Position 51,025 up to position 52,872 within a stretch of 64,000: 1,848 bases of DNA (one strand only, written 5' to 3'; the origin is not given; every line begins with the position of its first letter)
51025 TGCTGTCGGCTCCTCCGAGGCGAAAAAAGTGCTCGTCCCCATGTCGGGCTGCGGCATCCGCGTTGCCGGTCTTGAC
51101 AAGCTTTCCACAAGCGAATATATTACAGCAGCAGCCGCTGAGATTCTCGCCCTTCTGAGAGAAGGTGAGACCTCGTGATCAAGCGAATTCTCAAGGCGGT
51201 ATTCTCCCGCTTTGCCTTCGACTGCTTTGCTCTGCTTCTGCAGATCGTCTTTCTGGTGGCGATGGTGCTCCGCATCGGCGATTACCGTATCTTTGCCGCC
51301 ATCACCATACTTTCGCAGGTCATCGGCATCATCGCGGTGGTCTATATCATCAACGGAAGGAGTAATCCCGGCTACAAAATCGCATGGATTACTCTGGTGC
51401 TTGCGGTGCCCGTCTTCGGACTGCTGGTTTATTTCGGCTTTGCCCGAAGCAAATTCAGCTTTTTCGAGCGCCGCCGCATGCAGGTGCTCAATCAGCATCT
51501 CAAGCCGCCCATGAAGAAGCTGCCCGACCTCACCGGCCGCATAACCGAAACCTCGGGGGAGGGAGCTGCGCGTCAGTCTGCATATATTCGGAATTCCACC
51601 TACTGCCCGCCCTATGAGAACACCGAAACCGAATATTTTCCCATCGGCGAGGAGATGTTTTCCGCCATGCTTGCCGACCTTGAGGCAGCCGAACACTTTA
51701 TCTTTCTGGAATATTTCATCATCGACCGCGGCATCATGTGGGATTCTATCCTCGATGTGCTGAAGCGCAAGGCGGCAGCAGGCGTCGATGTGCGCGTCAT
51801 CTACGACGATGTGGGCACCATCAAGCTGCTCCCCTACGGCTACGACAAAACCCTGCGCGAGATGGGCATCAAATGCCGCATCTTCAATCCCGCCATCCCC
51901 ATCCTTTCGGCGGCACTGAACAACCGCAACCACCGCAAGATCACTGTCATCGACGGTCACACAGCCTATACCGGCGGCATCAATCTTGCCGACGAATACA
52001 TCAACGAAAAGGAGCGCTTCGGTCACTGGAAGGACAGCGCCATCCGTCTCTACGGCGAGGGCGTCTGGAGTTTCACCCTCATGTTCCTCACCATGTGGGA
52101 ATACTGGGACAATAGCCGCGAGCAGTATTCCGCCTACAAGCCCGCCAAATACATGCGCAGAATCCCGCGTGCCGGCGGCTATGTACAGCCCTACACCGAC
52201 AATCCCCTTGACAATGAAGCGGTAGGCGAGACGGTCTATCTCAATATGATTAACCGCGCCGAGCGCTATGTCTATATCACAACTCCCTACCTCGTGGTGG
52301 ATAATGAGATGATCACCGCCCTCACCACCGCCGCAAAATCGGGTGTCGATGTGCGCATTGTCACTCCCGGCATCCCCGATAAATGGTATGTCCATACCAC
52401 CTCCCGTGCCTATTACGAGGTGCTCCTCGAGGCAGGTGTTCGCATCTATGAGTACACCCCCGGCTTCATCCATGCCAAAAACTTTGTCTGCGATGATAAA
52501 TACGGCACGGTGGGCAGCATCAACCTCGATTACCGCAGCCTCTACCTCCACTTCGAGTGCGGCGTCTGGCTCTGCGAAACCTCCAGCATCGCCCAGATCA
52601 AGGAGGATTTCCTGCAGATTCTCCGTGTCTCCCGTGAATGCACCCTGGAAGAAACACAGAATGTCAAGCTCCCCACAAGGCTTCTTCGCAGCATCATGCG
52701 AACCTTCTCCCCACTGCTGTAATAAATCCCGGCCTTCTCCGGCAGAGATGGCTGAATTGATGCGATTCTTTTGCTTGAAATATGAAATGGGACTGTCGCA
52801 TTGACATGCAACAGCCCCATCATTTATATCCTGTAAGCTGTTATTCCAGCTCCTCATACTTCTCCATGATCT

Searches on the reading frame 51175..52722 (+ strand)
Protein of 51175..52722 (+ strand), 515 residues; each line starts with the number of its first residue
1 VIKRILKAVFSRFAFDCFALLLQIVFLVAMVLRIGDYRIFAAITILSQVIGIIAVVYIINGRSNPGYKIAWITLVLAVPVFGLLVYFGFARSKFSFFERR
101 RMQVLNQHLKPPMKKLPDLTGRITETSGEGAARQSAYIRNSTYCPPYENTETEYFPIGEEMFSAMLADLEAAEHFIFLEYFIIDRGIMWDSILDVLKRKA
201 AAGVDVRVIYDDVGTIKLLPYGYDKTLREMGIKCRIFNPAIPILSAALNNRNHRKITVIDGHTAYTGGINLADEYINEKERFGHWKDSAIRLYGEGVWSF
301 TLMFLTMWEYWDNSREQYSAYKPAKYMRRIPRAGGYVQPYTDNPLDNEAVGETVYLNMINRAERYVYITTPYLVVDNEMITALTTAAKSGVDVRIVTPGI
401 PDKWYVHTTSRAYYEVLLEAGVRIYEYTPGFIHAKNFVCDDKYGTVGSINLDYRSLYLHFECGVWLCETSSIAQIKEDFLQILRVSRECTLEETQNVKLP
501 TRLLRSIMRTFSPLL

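Call 45: search_protein_families(library=pfam, proteins=[window:51175-52722:+], max_evalue=0.00001)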
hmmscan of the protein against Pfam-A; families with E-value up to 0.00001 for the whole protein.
window:51175-52722:+ (515 aa): 3 families
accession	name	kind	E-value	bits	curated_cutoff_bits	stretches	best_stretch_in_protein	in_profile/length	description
PF13091.12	PLDc_2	-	5.6e-42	143.2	27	2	356-482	2-131/132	PLD-like domain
PF00614.28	PLDc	-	4.1e-15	55.5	21.9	1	249-275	2-28/28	Phospholipase D Active site motif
PF13396.11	PLDc_N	-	7.7e-10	39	23.3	1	51-87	3-38/42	Phospholipase_D-nuclease N-terminal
